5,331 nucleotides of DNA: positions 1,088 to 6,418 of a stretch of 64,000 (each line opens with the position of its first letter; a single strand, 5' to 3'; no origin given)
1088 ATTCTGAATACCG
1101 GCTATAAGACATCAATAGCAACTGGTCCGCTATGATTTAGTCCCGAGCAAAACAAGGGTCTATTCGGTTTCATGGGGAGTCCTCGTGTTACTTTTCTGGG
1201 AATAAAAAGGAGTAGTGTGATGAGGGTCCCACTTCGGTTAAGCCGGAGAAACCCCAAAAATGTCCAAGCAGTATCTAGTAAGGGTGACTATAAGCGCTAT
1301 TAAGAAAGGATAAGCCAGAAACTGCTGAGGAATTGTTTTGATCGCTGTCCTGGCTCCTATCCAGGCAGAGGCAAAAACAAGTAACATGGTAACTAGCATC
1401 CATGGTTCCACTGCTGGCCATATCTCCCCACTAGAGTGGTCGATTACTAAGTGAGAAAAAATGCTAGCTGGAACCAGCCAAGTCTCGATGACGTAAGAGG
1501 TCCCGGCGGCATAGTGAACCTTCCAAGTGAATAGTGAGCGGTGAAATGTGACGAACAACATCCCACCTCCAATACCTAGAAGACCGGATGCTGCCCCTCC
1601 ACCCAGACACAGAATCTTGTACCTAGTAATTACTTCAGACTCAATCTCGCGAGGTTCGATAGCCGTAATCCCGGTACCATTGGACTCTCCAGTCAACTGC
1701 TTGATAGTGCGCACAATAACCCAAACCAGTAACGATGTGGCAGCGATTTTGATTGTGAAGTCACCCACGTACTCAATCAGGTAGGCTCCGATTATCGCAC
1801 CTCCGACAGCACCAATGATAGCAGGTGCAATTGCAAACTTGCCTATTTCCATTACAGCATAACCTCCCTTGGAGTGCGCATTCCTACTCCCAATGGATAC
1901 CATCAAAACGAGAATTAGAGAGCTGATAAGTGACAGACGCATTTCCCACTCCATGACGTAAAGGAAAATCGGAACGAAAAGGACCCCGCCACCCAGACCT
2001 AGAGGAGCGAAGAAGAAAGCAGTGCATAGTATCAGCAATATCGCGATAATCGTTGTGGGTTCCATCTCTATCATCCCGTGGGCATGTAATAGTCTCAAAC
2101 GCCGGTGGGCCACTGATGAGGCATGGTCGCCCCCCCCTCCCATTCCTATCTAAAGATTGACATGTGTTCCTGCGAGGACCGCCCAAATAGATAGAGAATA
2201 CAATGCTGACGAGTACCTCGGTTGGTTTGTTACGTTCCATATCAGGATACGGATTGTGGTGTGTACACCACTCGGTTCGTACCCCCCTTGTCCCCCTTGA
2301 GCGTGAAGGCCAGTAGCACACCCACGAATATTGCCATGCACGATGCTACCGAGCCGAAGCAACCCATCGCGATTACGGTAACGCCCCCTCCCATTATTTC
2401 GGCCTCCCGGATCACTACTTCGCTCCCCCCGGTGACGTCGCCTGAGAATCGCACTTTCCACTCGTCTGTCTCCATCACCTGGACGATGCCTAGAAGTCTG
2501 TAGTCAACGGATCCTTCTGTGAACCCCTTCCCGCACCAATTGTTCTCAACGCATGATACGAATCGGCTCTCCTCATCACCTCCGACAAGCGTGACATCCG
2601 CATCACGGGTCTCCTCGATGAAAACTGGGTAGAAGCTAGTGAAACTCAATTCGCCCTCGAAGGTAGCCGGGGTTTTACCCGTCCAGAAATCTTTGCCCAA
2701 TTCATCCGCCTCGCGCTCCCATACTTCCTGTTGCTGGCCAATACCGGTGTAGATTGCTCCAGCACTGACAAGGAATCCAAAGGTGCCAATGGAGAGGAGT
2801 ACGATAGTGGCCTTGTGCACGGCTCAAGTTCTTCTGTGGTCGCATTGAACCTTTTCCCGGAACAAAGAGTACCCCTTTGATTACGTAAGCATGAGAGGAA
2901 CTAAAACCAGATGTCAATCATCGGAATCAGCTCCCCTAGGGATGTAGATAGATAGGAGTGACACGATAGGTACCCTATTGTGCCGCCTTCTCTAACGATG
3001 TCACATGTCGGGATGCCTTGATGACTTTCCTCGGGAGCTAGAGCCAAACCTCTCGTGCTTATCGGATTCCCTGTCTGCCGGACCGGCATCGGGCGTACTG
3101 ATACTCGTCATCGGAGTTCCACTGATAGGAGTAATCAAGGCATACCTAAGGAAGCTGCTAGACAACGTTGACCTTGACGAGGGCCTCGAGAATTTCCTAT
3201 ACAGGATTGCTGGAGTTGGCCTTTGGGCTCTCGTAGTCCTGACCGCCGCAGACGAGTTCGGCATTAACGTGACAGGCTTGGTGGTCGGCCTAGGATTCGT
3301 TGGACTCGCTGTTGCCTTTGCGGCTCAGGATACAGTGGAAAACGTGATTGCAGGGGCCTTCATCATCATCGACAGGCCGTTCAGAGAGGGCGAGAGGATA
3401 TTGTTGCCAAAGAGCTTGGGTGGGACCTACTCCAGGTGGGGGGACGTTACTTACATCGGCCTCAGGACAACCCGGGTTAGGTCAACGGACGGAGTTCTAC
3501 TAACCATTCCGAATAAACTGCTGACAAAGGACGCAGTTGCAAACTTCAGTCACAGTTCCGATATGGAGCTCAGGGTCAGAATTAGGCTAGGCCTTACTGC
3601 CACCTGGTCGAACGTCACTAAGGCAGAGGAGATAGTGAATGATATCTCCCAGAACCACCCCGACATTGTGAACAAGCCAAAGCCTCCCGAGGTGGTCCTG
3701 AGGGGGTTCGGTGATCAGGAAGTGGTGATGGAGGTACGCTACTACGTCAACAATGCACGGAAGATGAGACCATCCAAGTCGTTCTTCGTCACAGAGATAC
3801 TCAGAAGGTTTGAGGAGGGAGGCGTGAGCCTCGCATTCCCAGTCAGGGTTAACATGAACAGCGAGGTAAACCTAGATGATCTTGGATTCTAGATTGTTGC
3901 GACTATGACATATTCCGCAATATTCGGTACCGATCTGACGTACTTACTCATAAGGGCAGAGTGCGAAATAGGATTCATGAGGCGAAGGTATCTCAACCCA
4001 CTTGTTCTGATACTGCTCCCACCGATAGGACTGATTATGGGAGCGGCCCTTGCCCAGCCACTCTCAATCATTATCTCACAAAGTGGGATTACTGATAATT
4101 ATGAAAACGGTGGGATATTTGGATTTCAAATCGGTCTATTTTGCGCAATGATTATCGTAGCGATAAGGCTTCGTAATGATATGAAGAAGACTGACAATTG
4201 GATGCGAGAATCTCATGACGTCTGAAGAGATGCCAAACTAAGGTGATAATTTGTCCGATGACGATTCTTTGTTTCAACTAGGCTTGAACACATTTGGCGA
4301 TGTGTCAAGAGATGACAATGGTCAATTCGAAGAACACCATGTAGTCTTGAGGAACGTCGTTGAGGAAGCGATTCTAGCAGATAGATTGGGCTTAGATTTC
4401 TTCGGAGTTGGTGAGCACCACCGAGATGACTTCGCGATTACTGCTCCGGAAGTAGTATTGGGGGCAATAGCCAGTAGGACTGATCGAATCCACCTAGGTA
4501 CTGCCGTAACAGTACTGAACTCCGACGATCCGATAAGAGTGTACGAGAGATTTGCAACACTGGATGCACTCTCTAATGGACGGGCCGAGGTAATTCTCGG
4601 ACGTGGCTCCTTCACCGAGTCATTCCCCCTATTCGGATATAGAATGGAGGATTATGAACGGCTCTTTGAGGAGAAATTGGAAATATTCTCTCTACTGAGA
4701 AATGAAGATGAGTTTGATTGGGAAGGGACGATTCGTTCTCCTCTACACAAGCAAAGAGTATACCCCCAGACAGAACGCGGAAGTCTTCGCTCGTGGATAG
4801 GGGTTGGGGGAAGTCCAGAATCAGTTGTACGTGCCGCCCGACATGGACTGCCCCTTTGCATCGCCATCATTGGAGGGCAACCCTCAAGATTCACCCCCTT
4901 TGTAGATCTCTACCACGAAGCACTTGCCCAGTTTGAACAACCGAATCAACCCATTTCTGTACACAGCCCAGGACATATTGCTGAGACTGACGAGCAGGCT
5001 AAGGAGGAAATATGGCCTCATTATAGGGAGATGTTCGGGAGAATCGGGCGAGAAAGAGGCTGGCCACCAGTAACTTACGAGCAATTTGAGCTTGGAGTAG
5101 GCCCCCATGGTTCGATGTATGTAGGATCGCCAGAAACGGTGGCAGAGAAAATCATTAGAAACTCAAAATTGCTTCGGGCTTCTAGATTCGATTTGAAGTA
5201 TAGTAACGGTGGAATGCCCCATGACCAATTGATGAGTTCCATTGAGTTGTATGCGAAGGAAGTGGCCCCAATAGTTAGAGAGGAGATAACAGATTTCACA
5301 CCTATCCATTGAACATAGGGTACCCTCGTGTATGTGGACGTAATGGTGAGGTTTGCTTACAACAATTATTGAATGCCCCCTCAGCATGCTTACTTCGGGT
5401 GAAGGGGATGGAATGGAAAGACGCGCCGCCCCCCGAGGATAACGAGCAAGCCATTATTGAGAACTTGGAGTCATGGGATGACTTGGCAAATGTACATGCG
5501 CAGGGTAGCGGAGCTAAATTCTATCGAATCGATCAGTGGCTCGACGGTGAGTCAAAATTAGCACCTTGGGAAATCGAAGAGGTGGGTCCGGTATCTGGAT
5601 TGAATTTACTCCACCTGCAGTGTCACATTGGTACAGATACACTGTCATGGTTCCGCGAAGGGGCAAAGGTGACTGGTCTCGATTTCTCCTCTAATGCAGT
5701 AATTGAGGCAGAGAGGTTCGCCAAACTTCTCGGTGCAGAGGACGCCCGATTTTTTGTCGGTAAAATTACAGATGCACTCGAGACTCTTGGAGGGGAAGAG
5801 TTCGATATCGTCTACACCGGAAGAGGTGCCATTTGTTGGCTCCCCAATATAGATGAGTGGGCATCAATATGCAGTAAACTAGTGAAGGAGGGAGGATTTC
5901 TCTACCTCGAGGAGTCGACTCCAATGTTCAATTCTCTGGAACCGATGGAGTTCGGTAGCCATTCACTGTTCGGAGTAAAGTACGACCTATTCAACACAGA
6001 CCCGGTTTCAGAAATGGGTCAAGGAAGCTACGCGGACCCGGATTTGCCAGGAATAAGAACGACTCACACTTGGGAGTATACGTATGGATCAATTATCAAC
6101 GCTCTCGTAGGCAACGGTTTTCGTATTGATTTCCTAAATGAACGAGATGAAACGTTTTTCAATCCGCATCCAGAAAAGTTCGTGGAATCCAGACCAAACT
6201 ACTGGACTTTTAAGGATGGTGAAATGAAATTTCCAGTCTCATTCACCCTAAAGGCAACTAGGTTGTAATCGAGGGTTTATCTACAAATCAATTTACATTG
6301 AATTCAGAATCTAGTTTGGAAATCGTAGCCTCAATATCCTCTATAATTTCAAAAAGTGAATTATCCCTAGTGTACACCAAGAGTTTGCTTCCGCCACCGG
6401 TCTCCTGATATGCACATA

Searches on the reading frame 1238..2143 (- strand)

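Call 61: search_protein_families(library=pfam, proteins=[window:1238-2143:-], max_evalue=0.0001)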
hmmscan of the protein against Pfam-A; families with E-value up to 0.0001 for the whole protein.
window:1238-2143:- (301 aa): 1 family
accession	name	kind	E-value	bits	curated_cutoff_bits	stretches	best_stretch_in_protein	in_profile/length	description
PF01925.25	TauE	-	4.8e-23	82.5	32.6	1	35-288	2-234/237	Sulfite exporter TauE/SafE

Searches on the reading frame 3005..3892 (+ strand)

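Call 61: search_protein_families(library=pfam, proteins=[window:3005-3892:+], max_evalue=0.0001)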
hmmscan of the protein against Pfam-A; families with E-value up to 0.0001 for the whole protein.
window:3005-3892:+ (295 aa): 3 families
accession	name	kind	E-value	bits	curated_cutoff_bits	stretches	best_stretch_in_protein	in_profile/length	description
PF00924.24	MS_channel_2nd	-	1.3e-15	57.7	20.2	1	109-183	1-68/68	Mechanosensitive ion channel, beta-domain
PF21088.3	MS_channel_1st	-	2.2e-08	34.4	23.1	1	71-108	5-42/42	Mechanosensitive ion channel, transmembrane helices 2/3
PF21082.3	MS_channel_3rd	-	7.3e-07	30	21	1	202-275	11-87/88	Mechanosensitive ion channel MscS, C-terminal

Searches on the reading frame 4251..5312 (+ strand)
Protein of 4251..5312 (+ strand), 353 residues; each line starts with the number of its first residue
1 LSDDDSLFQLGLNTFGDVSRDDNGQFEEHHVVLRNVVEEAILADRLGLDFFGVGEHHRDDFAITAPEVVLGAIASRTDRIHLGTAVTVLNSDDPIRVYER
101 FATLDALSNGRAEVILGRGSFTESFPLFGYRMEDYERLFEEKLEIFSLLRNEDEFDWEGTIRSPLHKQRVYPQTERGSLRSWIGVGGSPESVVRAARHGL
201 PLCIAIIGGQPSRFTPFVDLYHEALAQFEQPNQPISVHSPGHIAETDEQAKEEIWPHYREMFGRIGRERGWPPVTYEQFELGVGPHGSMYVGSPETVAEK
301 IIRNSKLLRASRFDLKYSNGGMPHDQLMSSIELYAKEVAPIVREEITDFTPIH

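Call 61: search_protein_families(library=pfam, proteins=[window:4251-5312:+], max_evalue=0.0001)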
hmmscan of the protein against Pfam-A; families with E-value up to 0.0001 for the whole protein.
window:4251-5312:+ (353 aa): 1 family
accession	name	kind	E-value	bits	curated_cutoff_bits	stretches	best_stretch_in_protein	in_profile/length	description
PF00296.26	Bac_luciferase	-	3e-49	168.5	27.9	1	28-303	16-306/314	Luciferase-like monooxygenase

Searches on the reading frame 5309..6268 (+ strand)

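Call 61: search_protein_families(library=pfam, proteins=[window:5309-6268:+], max_evalue=0.0001)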
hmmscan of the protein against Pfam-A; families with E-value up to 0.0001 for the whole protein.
window:5309-6268:+ (319 aa): 4 families
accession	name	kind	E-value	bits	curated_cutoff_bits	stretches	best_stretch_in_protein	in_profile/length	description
PF08242.18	Methyltransf_12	-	8.8e-10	39.6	30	1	101-198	1-98/98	Methyltransferase domain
PF13847.12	Methyltransf_31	-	1.3e-07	31.9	27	1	96-202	3-111/145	Methyltransferase domain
PF13649.12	Methyltransf_25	-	7.8e-07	30.1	27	1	101-196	2-97/97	Methyltransferase domain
PF08241.18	Methyltransf_11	-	9.1e-07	29.9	21.2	1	103-200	3-95/95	Methyltransferase domain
